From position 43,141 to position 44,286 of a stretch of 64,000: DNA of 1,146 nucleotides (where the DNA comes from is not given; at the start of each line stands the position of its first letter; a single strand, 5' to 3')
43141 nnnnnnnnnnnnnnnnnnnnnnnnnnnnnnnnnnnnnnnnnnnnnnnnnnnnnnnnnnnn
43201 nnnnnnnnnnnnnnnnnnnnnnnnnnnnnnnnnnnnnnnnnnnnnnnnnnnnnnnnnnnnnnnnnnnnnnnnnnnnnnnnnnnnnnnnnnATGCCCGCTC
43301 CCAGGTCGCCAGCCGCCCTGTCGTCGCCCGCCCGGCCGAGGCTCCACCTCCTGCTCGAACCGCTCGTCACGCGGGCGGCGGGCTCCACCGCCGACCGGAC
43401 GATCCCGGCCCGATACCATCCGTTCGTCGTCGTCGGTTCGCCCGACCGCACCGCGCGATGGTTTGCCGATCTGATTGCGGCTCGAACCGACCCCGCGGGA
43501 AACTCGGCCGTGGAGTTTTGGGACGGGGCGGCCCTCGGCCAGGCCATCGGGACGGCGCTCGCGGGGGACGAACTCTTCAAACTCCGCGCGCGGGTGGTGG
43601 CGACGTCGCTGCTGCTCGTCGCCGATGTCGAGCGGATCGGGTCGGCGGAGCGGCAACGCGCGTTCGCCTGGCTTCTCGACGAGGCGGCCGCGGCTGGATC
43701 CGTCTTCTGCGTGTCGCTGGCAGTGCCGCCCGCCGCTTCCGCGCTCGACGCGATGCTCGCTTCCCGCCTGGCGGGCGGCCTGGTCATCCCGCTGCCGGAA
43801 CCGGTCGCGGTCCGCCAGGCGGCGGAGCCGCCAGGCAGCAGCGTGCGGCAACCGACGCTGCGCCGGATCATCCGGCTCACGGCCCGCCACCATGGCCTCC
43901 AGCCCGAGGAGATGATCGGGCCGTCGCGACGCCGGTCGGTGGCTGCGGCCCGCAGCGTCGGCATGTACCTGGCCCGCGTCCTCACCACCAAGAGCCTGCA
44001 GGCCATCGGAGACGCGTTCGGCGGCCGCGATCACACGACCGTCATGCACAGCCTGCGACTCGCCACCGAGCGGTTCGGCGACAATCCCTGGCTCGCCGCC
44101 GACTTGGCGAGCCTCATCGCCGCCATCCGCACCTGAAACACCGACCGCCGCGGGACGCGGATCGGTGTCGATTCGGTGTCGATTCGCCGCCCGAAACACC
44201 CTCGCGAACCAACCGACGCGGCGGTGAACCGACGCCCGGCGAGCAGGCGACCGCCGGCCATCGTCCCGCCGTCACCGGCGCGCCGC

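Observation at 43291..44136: DnaA-like protein at the dnaN locus keeps the DNA-binding domain IV but lacks the Walker A P-loop and domains I-II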

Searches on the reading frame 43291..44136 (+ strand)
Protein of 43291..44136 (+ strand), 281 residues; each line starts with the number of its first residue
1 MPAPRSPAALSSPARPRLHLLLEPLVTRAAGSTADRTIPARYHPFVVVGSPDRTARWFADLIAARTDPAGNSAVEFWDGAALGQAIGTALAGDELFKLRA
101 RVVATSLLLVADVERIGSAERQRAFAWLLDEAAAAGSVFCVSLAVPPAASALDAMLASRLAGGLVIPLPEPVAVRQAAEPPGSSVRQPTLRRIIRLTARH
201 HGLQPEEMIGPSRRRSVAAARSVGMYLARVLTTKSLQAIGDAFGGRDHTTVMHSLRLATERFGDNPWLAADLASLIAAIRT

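Call 3: search_protein_families(library=pfam, proteins=[window:43291-44136:+], max_evalue=0.1)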
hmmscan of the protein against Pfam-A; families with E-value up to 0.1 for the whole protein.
window:43291-44136:+ (281 aa): 1 family
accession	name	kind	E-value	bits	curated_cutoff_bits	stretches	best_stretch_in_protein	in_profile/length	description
PF08299.17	Bac_DnaA_C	-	9.2e-24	83.7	31.5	1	192-256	3-67/69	Bacterial dnaA protein helix-turn-helix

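Call 4: search_protein_families(library=ncbifam, proteins=[window:43291-44136:+], max_evalue=0.1)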
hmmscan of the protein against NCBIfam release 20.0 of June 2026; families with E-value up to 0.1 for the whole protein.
window:43291-44136:+ (281 aa): 6 families
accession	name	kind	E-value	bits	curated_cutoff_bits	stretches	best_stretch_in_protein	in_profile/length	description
TIGR00362.1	DnaA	equivalog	1.5e-25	90.2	343.9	1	185-277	343-435/437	chromosomal replication initiator protein DnaA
NF009087.0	PRK12422.1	equivalog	2.6e-12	46.7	657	1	189-264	353-427/455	chromosomal replication initiator protein DnaA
NF001154.0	PRK00149.3-3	equivalog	2.7e-10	39.8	410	1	190-262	368-440/462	chromosomal replication initiator protein DnaA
NF004686.0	PRK06030.1-1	equivalog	0.00022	21.1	148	1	193-257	55-119/151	hypothetical protein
NF004687.0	PRK06030.1-2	equivalog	0.00099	19.3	181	1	212-266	62-114/140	hypothetical protein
NF004688.0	PRK06030.1-3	equivalog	0.014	15.5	136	1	198-279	31-111/123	hypothetical protein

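Call 6: find_homologous_proteins(query=window:43291-44136:+)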
Query window:43291-44136:+ (281 aa): 621 proteins with E <= 0.001 among 8000 candidates; the best 120 are listed.
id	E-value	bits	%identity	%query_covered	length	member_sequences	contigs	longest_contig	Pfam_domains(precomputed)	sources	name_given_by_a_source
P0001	1.6e-172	590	100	100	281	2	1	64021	PF08299.18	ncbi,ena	-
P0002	5.8e-55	205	48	83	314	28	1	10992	PF00308.25,PF05729.19,PF08299.18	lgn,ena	-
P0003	3.0e-49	186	42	91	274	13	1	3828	PF00308.25,PF08299.18,PF13401.13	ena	-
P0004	1.1e-48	184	41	99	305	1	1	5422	PF00308.25,PF08299.18,PF13191.13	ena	-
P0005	1.3e-48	184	43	90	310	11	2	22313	PF00308.25,PF08299.18,PF13191.13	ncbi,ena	-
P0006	2.0e-48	184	44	84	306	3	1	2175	PF00308.25,PF08299.18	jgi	-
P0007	6.1e-48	182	43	90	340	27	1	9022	PF00308.25,PF08299.18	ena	-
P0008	7.7e-48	182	45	85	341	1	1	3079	PF00308.25,PF08299.18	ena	-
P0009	6.6e-47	179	45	87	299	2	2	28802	PF08299.18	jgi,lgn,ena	-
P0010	8.3e-47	178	43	91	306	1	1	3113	PF00308.25,PF08299.18,PF13401.13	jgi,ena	-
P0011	1.3e-46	178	41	96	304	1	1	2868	PF00308.25,PF08299.18,PF13191.13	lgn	-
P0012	1.3e-46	178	42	93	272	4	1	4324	PF00308.25,PF08299.18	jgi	jgi:chromosomal replication initiation ATPase DnaA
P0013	1.7e-46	177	43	85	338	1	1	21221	PF00308.25,PF08299.18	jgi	jgi:chromosomal replication initiation ATPase DnaA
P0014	2.8e-46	177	49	73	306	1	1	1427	PF08299.18,PF20703.4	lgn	-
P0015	2.9e-46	176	41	87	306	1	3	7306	PF08299.18,PF20703.4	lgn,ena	-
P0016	5.5e-46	176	40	93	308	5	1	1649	PF00308.25,PF08299.18,PF13191.13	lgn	-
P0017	1.1e-45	175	42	86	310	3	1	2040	PF00308.25,PF08299.18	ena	-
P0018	1.1e-45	175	42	88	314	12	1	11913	PF00308.25,PF08299.18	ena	-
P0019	1.3e-45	174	46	88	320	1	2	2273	PF08299.18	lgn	-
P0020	2.0e-45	174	42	91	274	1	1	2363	PF00308.25,PF08299.18,PF13191.13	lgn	-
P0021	2.8e-45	173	48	73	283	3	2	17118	PF08299.18,PF13401.13,PF20703.4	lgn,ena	-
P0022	3.9e-45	173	48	73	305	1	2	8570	PF08299.18,PF20703.4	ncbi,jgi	jgi:chromosomal replication initiation ATPase DnaA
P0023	1.4e-44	171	45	85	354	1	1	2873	PF08299.18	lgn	-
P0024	1.7e-44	171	40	85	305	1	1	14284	PF00308.25,PF08299.18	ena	-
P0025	2.4e-44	170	44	85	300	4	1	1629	PF00308.25,PF08299.18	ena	-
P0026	3.6e-44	170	39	93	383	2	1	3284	PF00308.25,PF08299.18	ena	-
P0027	4.3e-44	169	48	73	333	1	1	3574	PF08299.18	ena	-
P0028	7.4e-44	169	42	86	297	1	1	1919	PF08299.18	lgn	-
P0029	7.8e-44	169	41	98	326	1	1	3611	PF08299.18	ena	-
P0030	7.9e-44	169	49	77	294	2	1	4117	PF00308.25,PF08299.18,PF20703.4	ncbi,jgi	jgi:chromosomal replication initiation ATPase DnaA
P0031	7.9e-44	169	42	85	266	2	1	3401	PF00308.25,PF08299.18,PF13191.13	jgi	-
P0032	2.1e-43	167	42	85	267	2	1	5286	PF00308.25,PF08299.18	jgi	-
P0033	3.0e-43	167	46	75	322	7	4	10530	PF00308.25,PF08299.18,PF20703.4,PF13191.13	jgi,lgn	jgi:chromosomal replication initiation ATPase DnaA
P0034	3.0e-43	167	45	75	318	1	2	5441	PF00308.25,PF08299.18,PF20703.4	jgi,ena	jgi:chromosomal replication initiation ATPase DnaA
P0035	3.1e-43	167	48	72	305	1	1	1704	PF08299.18,PF13401.13,PF20703.4,PF13191.13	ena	-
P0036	3.3e-43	166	47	74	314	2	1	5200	PF00308.25,PF08299.18,PF20703.4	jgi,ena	jgi:chromosomal replication initiation ATPase DnaA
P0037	3.5e-43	166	41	84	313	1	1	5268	PF00308.25,PF08299.18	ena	-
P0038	6.6e-43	165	39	95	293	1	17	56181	PF00308.25,PF08299.18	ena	-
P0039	7.9e-43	165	43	85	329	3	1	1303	PF08299.18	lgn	-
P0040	1.2e-42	165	44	73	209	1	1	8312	PF08299.18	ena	-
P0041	1.3e-42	165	48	72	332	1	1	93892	PF00308.25,PF08299.18,PF20703.4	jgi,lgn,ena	-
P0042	1.5e-42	164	47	84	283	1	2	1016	PF08299.18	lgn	-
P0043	2.2e-42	164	43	85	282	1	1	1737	PF08299.18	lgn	-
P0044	2.2e-42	164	46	74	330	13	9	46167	PF00308.25,PF08299.18,PF20703.4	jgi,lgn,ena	jgi:chromosomal replication initiation ATPase DnaA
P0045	2.9e-42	163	40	86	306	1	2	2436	PF00308.25,PF08299.18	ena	-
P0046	1.0e-41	162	41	85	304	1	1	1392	PF00308.25,PF08299.18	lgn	-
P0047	1.2e-41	161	41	86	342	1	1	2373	PF08299.18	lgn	-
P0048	1.9e-41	161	43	84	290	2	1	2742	PF00308.25,PF08299.18,PF20703.4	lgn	-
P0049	1.9e-41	161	41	81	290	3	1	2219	PF00308.25,PF08299.18,PF13191.13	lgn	-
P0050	2.3e-41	160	42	92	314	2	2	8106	PF00308.25,PF08299.18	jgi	jgi:hypothetical protein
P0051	2.5e-41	160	49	73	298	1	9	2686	PF08299.18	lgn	-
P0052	2.5e-41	160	44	84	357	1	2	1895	PF08299.18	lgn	-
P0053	3.4e-41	160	46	79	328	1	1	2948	PF08299.18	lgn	-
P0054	4.0e-41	160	40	85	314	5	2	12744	PF00308.25,PF08299.18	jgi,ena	-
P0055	1.2e-40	158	42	83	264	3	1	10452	PF00308.25,PF08299.18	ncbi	-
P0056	7.6e-40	155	42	78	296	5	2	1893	PF00308.25,PF08299.18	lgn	-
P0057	4.0e-39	153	41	78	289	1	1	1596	PF00308.25,PF08299.18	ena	-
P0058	7.5e-39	152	45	72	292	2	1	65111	PF08299.18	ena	-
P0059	1.9e-38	151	45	73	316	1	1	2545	PF08299.18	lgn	-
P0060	2.2e-38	151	39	86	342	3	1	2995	PF08299.18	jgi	jgi:chromosomal replication initiation ATPase DnaA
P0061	4.4e-38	150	44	73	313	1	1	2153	PF08299.18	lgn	-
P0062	5.8e-38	149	44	72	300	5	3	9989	PF00308.25,PF08299.18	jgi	jgi:hypothetical protein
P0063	7.5e-38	149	46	73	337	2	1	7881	PF08299.18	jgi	jgi:hypothetical protein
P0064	1.2e-37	148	42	78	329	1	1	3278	PF00308.25,PF08299.18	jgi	-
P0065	3.3e-37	147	46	72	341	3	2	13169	PF08299.18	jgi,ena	jgi:hypothetical protein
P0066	3.7e-37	147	44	72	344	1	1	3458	PF00308.25,PF08299.18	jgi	-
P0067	9.7e-37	145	44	70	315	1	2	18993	PF08299.18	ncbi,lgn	-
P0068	5.7e-36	143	44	83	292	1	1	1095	PF08299.18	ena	-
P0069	5.8e-36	143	43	72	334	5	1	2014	PF00308.25,PF08299.18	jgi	jgi:hypothetical protein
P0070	8.4e-36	142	44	72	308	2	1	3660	PF08299.18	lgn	-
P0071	8.9e-36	142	40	82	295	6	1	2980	PF08299.18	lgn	-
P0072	1.1e-35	142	42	85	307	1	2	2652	PF08299.18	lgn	-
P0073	1.4e-35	142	41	83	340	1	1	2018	PF08299.18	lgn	-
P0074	5.1e-35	140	41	84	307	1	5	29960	PF08299.18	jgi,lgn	jgi:hypothetical protein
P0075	1.6e-34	138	45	73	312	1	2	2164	PF08299.18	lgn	-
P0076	4.0e-34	137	46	62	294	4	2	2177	PF08299.18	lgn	-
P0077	7.3e-34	136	43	71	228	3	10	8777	PF08299.18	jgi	jgi:chromosomal replication initiation ATPase DnaA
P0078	2.7e-33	134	48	55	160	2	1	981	PF08299.18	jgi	jgi:chromosomal replication initiation ATPase DnaA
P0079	3.1e-31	127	44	72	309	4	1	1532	PF08299.18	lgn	-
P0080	1.2e-30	125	43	73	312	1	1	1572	PF08299.18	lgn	-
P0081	1.8e-30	125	40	98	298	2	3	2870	PF08299.18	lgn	-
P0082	5.0e-28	117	41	69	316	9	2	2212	PF08299.18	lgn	-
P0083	4.8e-22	97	29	93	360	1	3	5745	PF00308.25,PF08299.18,PF13191.13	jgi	jgi:chromosomal replication initiator protein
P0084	1.1e-21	96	50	29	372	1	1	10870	PF01695.24,PF00308.25,PF08299.18,PF13671.13,PF00004.36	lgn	-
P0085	1.1e-21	96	30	80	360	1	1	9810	PF01695.24,PF00308.25,PF05729.19,PF08299.18,PF00004.36,PF20703.4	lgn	-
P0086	1.4e-21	96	33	67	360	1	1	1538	PF01695.24,PF00308.25,PF08299.18,PF00004.36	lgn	-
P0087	2.6e-20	91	53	29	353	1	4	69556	PF01695.24,PF00308.25,PF08299.18,PF00004.36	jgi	jgi:chromosomal replication initiator protein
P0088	9.7e-20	90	31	81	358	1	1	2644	PF00308.25,PF08299.18,PF00004.36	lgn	-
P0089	1.9e-19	89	33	56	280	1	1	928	PF08299.18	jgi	jgi:chromosomal replication initiator protein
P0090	2.4e-19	88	28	84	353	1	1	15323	PF01695.24,PF00308.25,PF05729.19,PF08299.18,PF00004.36,PF07728.21,PF13191.13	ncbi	-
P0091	6.2e-19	87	30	87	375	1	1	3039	PF00308.25,PF08299.18,PF00004.36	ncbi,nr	ncbi:MAG: DnaA/Hda family protein [Patescibacteria group bacterium]|nr:DnaA/Hda family protein [Pate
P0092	8.5e-19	86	45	35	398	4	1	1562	PF01695.24,PF00308.25,PF08299.18,PF00004.36,PF13191.13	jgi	-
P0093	2.3e-18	85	55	30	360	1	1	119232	PF01695.24,PF00308.25,PF08299.18,PF13191.13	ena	-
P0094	2.5e-18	85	51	28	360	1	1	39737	PF01695.24,PF00308.25,PF08299.18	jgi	jgi:chromosomal replication initiator protein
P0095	2.9e-18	85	54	28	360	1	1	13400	PF00308.25,PF08299.18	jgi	jgi:chromosomal replication initiator protein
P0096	3.7e-18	84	28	80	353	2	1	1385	PF01695.24,PF00308.25,PF05729.19,PF08299.18,PF00004.36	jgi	jgi:chromosomal replication initiator protein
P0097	6.3e-18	84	51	30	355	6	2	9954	PF01695.24,PF00308.25,PF08299.18,PF13191.13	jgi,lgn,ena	-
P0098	7.3e-18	83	46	37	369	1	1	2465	PF01695.24,PF00308.25,PF08299.18,PF00004.36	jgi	jgi:chromosomal replication initiator protein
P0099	1.0e-17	83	28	80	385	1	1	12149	PF00308.25,PF08299.18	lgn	-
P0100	2.6e-17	82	54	30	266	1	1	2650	PF00308.25,PF08299.18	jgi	jgi:chromosomal replication initiator protein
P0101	3.6e-17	81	29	90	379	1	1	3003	PF01695.24,PF00308.25,PF08299.18,PF00004.36,PF20703.4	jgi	jgi:chromosomal replication initiator protein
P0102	3.6e-17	81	46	30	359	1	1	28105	PF01695.24,PF00308.25,PF05729.19,PF08299.18,PF00004.36,PF13401.13,PF13191.13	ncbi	-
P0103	5.3e-17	81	60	21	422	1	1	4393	PF01695.24,PF00308.25,PF08299.18,PF00004.36,PF13191.13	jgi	jgi:chromosomal replication initiator protein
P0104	5.5e-17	81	30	80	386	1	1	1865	PF00308.25,PF13604.13,PF08299.18,PF00004.36,PF13191.13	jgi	jgi:chromosomal replication initiator protein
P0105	6.8e-17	80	29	67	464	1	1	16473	PF11638.14,PF01695.24,PF00308.25,PF08299.18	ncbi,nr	ncbi:MAG: chromosomal replication initiator protein DnaA [Sphingomonadaceae bacterium]|nr:chromosoma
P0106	2.4e-16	78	51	30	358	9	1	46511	PF00308.25,PF08299.18,PF00004.36,PF13191.13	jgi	jgi:chromosomal replication initiator protein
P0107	3.2e-16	78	27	80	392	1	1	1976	PF01695.24,PF00308.25,PF13604.13,PF08299.18,PF00004.36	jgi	jgi:chromosomal replication initiator protein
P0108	5.6e-16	77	56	27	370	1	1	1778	PF01695.24,PF00308.25,PF08299.18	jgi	jgi:chromosomal replication initiator protein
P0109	5.7e-16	77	51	27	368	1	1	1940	PF01695.24,PF00308.25,PF08299.18,PF00004.36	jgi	jgi:chromosomal replication initiator protein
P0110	8.7e-16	77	29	77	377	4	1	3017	PF01695.24,PF00308.25,PF08299.18,PF00004.36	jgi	jgi:chromosomal replication initiator protein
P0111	1.3e-15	76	40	42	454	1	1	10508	PF11638.14,PF22688.3,PF01695.24,PF00308.25,PF08299.18,PF00004.36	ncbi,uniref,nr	ncbi:chromosomal replication initiator protein DnaA [Alicyclobacillus mali (ex Roth et al. 2021)]|un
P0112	1.5e-15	76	51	26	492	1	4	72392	PF11638.14,PF01695.24,PF00308.25,PF08299.18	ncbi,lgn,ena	-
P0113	1.8e-15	76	49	26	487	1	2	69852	PF11638.14,PF01695.24,PF00308.25,PF08299.18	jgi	jgi:chromosomal replication initiator protein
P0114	1.9e-15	75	42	40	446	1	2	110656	PF11638.14,PF22688.3,PF01695.24,PF00308.25,PF08299.18,PF00004.36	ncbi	-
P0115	4.1e-15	74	45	31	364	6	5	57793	PF00308.25,PF05729.19,PF08299.18,PF00004.36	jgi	jgi:chromosomal replication initiator protein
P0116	5.0e-15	74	27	62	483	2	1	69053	PF11638.14,PF01695.24,PF00308.25,PF08299.18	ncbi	ncbi:MAG: chromosomal replication initiator protein DnaA [Acidimicrobiales bacterium]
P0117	9.2e-15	73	43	27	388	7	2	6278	PF00308.25,PF05729.19,PF08299.18,PF00004.36,PF13401.13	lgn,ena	-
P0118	1.1e-14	73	51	26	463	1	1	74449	PF11638.14,PF01695.24,PF00308.25,PF08299.18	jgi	jgi:chromosomal replication initiator protein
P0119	1.7e-14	72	27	62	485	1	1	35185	PF11638.14,PF01695.24,PF00308.25,PF08299.18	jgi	jgi:chromosomal replication initiator protein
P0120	1.9e-14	72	46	31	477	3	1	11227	PF11638.14,PF01695.24,PF00308.25,PF08299.18,PF00004.36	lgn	-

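Call 8: list_cluster_members(proteins=[P0001, P0005, P0022, P0030, P0055, P0067, P0090, P0102, P0074, P0065])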
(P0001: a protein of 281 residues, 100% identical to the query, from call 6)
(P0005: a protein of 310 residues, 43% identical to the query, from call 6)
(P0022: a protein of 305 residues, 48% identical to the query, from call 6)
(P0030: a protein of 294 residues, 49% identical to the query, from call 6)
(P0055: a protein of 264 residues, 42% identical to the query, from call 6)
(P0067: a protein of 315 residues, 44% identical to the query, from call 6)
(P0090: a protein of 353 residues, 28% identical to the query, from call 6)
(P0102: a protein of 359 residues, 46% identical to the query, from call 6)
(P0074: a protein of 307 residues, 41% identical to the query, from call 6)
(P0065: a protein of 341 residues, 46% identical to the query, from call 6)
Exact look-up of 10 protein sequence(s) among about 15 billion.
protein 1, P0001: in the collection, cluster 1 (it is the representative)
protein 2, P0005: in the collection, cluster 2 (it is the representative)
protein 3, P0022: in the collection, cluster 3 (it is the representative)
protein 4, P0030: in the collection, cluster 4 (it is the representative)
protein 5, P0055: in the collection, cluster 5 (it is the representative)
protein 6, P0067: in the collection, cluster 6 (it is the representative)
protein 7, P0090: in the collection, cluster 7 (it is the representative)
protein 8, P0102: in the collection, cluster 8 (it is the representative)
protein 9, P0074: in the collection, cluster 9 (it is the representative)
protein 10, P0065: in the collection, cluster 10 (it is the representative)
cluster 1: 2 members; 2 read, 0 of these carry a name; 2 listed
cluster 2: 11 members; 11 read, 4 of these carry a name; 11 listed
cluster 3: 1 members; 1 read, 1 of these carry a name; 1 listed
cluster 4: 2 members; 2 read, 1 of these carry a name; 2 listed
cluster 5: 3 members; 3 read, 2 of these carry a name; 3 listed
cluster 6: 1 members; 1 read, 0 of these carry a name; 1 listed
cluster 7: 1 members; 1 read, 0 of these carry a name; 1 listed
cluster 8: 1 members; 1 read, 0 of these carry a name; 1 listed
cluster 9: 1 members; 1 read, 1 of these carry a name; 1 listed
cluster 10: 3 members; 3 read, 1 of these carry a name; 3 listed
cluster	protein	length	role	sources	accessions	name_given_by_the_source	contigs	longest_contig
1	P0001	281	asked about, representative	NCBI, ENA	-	-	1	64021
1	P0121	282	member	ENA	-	-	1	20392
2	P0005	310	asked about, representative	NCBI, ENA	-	-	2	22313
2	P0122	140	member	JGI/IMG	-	chromosomal replication initiation ATPase DnaA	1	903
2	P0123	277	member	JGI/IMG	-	chromosomal replication initiation ATPase DnaA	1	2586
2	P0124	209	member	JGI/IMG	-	chromosomal replication initiation ATPase DnaA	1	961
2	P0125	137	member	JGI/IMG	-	chromosomal replication initiation ATPase DnaA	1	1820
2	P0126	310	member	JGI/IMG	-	-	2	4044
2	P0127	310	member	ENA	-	-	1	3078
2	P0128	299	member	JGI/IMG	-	-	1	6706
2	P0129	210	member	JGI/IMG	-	-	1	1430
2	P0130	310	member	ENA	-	-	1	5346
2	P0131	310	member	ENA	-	-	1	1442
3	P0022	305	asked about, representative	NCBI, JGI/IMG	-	chromosomal replication initiation ATPase DnaA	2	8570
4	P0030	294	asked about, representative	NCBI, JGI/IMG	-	chromosomal replication initiation ATPase DnaA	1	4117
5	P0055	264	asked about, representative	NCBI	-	-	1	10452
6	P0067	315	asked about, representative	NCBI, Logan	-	-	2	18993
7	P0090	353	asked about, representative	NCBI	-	-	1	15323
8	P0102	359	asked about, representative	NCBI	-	-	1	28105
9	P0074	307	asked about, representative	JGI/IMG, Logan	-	hypothetical protein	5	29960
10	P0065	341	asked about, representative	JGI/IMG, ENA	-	hypothetical protein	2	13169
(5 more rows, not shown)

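Call 15: find_related_loci(query=A2, collection=genome_contigs, flank=10000)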
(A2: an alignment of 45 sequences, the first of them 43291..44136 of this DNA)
Query A2 (281 aa) in genome_contigs; peptide patterns used: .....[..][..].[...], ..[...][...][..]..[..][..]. (x = any residue, [..] = any of these).
600 stretches matched a pattern (row limit reached: there are more); 594 encode a relative of the query (tblastn E <= 1e-3); the best 80 are kept; 80 distinct loci.
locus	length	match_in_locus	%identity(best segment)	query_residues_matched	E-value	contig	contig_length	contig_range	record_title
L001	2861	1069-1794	42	40-276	1e-50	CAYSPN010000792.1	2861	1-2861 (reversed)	MAG TPA_asm: uncultured Candidatus Kuenenia sp. isolate binchicken_co255_45 genome assembly, contig: k141_6068153, whole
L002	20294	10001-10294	45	178-275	1e-19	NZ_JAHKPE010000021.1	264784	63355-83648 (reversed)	Celeribacter halophilus strain G3M19 G3M19_G3M19_contig_11, whole genome shotgun sequence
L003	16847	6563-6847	40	176-275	7e-19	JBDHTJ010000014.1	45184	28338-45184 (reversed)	MAG: Hyphomicrobiaceae bacterium isolate AS-MICRO-3CA.252 NODE_2971_length_45184_cov_7.002419, whole genome shotgun sequ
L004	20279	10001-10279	46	183-275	8e-19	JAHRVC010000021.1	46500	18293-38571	MAG: Marinosulfonomonas sp. isolate DC_out84 k91_1531151, whole genome shotgun sequence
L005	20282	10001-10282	45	167-256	9e-19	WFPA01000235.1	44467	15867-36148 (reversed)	MAG: Albidovulum sp. isolate S012_34 k151_40384, whole genome shotgun sequence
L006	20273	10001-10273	47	186-276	1e-18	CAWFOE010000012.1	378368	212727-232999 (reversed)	MAG: uncultured proteobacterium isolate MFD06092.bin.2.155 genome assembly, contig: contig_68659, whole genome shotgun s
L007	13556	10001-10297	43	183-281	2e-18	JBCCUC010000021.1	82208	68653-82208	MAG: Pseudomonadota bacterium isolate P01_D01_bin.95 k141_2934858_length_82208_cov_22.5869, whole genome shotgun sequenc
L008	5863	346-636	44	183-279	5e-18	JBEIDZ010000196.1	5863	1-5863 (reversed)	MAG: Paracoccaceae bacterium isolate Sample-101-S75-bin-57 Sample_101_S75-bin_57-k141_2668748, whole genome shotgun sequ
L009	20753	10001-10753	26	88-275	8e-18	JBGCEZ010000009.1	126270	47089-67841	MAG: Phycisphaerales bacterium isolate SGMAG-34 contig9, whole genome shotgun sequence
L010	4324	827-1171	40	171-280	1e-17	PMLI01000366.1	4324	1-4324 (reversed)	MAG: Acidimicrobiaceae bacterium isolate fen_671 73.20120600_E1D.138_contig_890218, whole genome shotgun sequence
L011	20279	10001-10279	44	183-275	1e-17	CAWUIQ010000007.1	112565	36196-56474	MAG: uncultured Rhodobacterales bacterium isolate SRR17458632_metabat2_4_1705322968 genome assembly, contig: ERZ21854023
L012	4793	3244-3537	42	178-275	2e-17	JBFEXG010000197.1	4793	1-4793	MAG: Paracoccaceae bacterium isolate Mix_mud08.2021.06.9 k141_730398_length_4793_cov_16.3669, whole genome shotgun seque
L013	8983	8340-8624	41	176-275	1e-17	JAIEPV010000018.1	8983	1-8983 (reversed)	MAG: Hyphomicrobium sp. isolate co.spades.DASTOOL.2.5kb_064 c_000000424035, whole genome shotgun sequence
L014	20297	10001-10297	37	182-280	2e-17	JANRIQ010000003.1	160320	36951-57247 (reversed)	MAG: Hyphomicrobiales bacterium isolate bins.113 k141_3282198, whole genome shotgun sequence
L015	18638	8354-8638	45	186-280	1e-17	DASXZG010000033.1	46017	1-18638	MAG TPA_asm: Caulobacteraceae bacterium isolate SMAG_U4845 k141_1868214, whole genome shotgun sequence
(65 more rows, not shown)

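Call 16: find_encoding_contigs(protein=P0001, flank=10000, max_places=4)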
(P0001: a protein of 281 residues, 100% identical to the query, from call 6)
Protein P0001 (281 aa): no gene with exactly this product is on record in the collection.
